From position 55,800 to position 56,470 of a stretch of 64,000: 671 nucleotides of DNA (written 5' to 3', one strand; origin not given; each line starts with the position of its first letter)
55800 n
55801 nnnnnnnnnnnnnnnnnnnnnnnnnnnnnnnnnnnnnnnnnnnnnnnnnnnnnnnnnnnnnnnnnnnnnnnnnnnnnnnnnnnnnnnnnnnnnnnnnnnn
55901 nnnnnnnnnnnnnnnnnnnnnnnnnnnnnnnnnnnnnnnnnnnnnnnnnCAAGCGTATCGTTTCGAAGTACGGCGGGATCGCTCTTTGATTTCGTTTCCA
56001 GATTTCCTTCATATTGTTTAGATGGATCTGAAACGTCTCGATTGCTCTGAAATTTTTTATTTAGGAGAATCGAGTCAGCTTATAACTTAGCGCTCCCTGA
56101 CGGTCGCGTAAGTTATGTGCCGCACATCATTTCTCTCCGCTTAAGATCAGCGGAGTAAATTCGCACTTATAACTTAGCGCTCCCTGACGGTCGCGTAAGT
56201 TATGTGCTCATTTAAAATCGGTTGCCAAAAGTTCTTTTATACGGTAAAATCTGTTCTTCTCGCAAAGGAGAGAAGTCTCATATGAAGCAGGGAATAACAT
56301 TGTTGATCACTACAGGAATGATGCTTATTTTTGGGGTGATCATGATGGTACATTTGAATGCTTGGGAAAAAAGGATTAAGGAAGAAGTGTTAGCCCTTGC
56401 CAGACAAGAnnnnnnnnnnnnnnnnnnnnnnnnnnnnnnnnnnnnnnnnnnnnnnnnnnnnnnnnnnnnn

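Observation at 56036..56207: Family of structured two-hairpin intergenic elements (two tandem copies here, a third at 59434-59515) with a shared linker and covarying stems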

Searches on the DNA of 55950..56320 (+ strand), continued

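Call 80: search_with_rna_model(model_id=R1, sources=[L079, L081, L082, L083, L084, L086, L087, L088, L090, L092, L093, L094, L095, L096, L097, L098, L099, L100, L101, L102, L103, L104, L105, L106, L107, L108, L109, L110, L111, L113, L114, L115, L116, L117, L118, L119, L120, L122, L124, L125, L126, L127, L128, L129, L131, L134, L135, L136, L137, L138, L139, L142, L143, L144, L155, L156, L157, L158, L160, L163, L164, L166, L168, L169, L170, L171, L173, L174, L175, L177, L178, L183, L184, L185, L186, L187, L188, L189], max_evalue=0.000001, make_alignment=true)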
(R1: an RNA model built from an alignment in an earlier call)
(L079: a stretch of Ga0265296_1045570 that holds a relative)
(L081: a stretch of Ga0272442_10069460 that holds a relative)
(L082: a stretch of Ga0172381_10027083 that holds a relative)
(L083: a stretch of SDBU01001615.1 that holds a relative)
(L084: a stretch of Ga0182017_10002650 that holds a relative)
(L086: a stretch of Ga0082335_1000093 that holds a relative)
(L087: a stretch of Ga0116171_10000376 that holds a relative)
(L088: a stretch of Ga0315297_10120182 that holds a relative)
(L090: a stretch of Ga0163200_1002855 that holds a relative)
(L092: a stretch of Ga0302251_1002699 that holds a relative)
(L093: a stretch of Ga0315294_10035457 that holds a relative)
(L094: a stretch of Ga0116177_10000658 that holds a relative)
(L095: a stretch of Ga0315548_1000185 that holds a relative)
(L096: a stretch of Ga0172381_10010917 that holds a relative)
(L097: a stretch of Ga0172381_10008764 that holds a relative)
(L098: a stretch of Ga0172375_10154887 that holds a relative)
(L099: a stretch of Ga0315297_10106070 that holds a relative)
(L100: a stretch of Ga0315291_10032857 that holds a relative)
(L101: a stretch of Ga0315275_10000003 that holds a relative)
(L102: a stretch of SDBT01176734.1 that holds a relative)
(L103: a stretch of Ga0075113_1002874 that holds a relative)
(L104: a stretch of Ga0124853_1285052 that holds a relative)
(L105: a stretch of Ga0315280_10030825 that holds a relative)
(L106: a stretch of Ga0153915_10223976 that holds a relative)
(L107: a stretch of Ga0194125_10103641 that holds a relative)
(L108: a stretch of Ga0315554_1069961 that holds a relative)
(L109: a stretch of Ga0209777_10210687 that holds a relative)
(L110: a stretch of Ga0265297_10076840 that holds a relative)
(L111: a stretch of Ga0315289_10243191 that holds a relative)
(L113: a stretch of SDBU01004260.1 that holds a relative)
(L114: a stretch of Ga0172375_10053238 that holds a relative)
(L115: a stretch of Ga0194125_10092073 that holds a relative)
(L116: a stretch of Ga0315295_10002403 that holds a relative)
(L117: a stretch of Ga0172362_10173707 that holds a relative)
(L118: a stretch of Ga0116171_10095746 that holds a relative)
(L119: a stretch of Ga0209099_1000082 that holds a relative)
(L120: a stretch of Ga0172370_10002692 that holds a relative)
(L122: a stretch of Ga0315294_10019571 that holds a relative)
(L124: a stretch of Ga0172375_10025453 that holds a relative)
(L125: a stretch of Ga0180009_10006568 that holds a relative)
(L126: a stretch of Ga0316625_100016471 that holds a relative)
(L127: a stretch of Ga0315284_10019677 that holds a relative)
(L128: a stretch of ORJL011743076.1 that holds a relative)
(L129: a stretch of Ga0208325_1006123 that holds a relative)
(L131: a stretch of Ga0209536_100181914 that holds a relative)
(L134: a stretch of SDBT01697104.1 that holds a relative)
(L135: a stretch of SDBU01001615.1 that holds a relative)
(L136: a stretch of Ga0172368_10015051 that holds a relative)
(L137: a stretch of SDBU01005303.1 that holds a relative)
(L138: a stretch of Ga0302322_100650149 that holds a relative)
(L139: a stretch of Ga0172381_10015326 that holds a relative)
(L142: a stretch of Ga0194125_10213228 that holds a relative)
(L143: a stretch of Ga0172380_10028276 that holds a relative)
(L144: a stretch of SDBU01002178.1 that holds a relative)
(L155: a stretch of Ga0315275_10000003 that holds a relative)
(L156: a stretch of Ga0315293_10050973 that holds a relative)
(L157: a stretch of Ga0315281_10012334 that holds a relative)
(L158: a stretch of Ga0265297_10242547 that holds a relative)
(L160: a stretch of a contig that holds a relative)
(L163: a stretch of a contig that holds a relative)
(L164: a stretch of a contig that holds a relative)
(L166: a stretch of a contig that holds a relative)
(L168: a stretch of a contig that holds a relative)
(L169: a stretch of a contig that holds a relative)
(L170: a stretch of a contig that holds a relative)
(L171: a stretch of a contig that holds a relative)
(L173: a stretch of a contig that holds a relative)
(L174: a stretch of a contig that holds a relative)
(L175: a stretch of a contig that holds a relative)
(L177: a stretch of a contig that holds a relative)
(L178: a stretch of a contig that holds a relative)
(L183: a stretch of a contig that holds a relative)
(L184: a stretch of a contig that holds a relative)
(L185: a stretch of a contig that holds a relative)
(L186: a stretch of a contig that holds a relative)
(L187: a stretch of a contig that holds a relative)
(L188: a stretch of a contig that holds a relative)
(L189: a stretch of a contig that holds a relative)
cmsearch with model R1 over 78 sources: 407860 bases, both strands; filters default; matches with E-value up to 0.000001: 106.
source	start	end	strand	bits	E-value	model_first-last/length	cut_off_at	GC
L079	1365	1428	+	83.7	3.8e-18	1-67/67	no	0.47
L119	5053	5124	-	82.8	6.6e-18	1-67/67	no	0.42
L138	564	627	+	81.9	1.2e-17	1-67/67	no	0.45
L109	189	260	+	81.8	1.2e-17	1-67/67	no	0.46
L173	309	372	+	81.6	1.3e-17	1-67/67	no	0.47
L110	1308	1374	+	80.8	2.2e-17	1-67/67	no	0.4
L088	1924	1988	+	79.7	4.2e-17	1-67/67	no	0.46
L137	602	665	+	79.5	4.8e-17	1-67/67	no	0.36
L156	876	942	-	79.3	5.5e-17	1-67/67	no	0.46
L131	2298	2363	+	79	6.2e-17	1-67/67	no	0.48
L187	5822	5884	+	78.8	7.2e-17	1-67/67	no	0.33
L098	111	175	-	78.7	7.6e-17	1-67/67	no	0.4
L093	984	1048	-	78.6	8e-17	1-67/67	no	0.45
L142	1272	1337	-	78.4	9.3e-17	1-67/67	no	0.39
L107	50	116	+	78.3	9.5e-17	1-67/67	no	0.4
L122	6353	6417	-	78.2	1.1e-16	1-67/67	no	0.4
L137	8782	8845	+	78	1.2e-16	1-67/67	no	0.34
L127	1283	1347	-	77.8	1.3e-16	1-67/67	no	0.46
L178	5778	5842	-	77.8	1.3e-16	1-67/67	no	0.43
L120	9399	9463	-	77.5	1.5e-16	1-67/67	no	0.46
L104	2308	2384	+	77.2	1.9e-16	1-67/67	no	0.47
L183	1303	1370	-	77.2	1.9e-16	1-67/67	no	0.44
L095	3446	3509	+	77.1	2e-16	1-67/67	no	0.34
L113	3446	3514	+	76.7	2.5e-16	1-67/67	no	0.38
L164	10158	10225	+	76.2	3.4e-16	1-67/67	no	0.44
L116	6889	6959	+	76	3.9e-16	1-67/67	no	0.44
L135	6033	6101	+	75.3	5.9e-16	1-67/67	no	0.43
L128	1288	1351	-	74.8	7.9e-16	1-67/67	no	0.36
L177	2313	2377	-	74.6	8.7e-16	1-67/67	no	0.52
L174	2552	2615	+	74.4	9.7e-16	1-67/67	no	0.39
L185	1294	1362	-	74.4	1e-15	1-67/67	no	0.36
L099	547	623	+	74.2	1.1e-15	1-67/67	no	0.44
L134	551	622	-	73.9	1.3e-15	1-67/67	no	0.51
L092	4806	4876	-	73.7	1.5e-15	1-67/67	no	0.42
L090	1943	2016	-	73.3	1.9e-15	1-67/67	no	0.5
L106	902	964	-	73.2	2e-15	1-67/67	no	0.41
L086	2695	2759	+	73.1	2.1e-15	1-67/67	no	0.38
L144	9107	9175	+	71.8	4.5e-15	1-67/67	no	0.35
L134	966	1030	+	71.8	4.6e-15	1-67/67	no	0.35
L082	2869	2933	+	71.5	5.4e-15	1-67/67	no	0.35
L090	2226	2299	-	71.5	5.6e-15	1-67/67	no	0.47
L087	72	134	+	70.9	7.7e-15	1-67/67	no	0.48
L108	735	807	-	69.7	1.6e-14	1-67/67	no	0.4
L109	66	137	+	69.6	1.7e-14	1-67/67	no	0.47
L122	6093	6157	-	69.3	2.1e-14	1-67/67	no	0.51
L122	6225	6289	-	69.2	2.2e-14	1-67/67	no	0.43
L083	8029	8096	+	68.9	2.6e-14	1-67/67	no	0.32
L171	810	873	+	68.8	2.7e-14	1-67/67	no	0.42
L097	278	343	+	67.8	5e-14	1-67/67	no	0.39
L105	2973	3041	-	67.4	6.3e-14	1-67/67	no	0.42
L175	1416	1479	-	67.4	6.3e-14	1-67/67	no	0.38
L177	80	159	-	67.1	7.4e-14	1-67/67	no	0.5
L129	772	836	+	66.8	8.7e-14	1-67/67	no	0.38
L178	7523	7588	+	66.8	8.7e-14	1-67/67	no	0.38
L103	2182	2246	+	66.5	1.1e-13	1-67/67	no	0.4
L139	3730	3791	+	66.1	1.3e-13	1-67/67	no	0.4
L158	892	956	+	65.7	1.7e-13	1-67/67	no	0.37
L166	306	371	-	65.7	1.8e-13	1-67/67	no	0.41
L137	3781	3849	+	65.3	2.2e-13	1-67/67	no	0.39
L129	590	653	-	64.8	2.9e-13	1-67/67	no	0.5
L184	3452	3516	+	64.8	3e-13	1-67/67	no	0.46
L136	3983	4052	-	64.2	4.3e-13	1-67/67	no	0.43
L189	1866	1930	+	64.1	4.5e-13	1-67/67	no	0.35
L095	3265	3327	-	64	4.7e-13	1-67/67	no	0.32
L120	9221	9284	-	63.8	5.2e-13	1-67/67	no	0.45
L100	1859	1925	+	62.7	1e-12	1-67/67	no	0.45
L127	3032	3097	+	62.4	1.2e-12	1-67/67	no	0.39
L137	3145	3213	+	62.3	1.3e-12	1-67/67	no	0.38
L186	604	668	-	60.5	3.7e-12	1-67/67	no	0.46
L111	1162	1226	+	60.1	4.8e-12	1-67/67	no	0.35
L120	210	273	-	60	5.1e-12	1-67/67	no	0.36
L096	788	850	+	58.6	1.2e-11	1-67/67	no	0.41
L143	4662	4725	+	58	1.6e-11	1-67/67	no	0.36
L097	9192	9255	-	57.6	2.1e-11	1-67/67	no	0.5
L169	4503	4572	-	56.8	3.4e-11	1-67/67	no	0.54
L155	1369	1448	+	56.5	4.1e-11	1-67/67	no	0.43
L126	78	156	+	55.9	5.6e-11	1-67/67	no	0.43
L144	3201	3268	+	55.9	5.8e-11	1-67/67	no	0.34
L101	1332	1411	-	55.7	6.6e-11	1-67/67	no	0.44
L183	1723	1792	+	55.6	7e-11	1-67/67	no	0.57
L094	12113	12191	-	55.4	7.6e-11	1-67/67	no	0.49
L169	4605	4670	-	55.4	7.7e-11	1-67/67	no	0.52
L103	3357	3420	+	55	1e-10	1-67/67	no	0.48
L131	2207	2274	+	54.9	1e-10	1-67/67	no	0.43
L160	1114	1178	+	53.5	2.4e-10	1-67/67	no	0.38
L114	3722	3787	+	53.1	3.1e-10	1-67/67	no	0.56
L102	1291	1358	+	52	5.8e-10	1-67/67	no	0.41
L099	254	361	+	51.4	8.3e-10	1-67/67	no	0.44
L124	2182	2254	-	50.8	1.2e-09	1-67/67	no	0.51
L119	5170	5247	-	50.5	1.4e-09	1-67/67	no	0.44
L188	2320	2388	-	50.4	1.5e-09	1-67/67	no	0.33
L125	10527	10591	+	50.3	1.6e-09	1-67/67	no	0.38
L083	8495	8562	+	50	1.9e-09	1-67/67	no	0.29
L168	6484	6562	+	49.4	2.7e-09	1-67/67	no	0.49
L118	904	983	+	48.1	6e-09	1-67/67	no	0.57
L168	6840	6905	+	47.8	6.9e-09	1-67/67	no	0.52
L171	661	729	-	47.7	7.3e-09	1-67/67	no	0.41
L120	8589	8656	-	47.7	7.6e-09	1-67/67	no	0.49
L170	1265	1326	-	46.7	1.3e-08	1-67/67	no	0.44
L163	764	837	+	45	3.7e-08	1-67/67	no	0.59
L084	4592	4671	+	43.1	1.1e-07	1-67/67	no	0.49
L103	3469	3531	-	42.9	1.2e-07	1-67/67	no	0.37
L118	792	871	+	42.8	1.3e-07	1-67/67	no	0.52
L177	2416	2471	+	42.6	1.5e-07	1-67/67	no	0.52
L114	3526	3591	+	41.6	2.7e-07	1-67/67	no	0.5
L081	2868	2931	-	41.4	3.1e-07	1-67/67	no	0.3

Alignment A3: 106 matches aligned to the model, 152 columns, each read 5' to 3' on its own strand. Consensus structure (alignment columns), stored with it:
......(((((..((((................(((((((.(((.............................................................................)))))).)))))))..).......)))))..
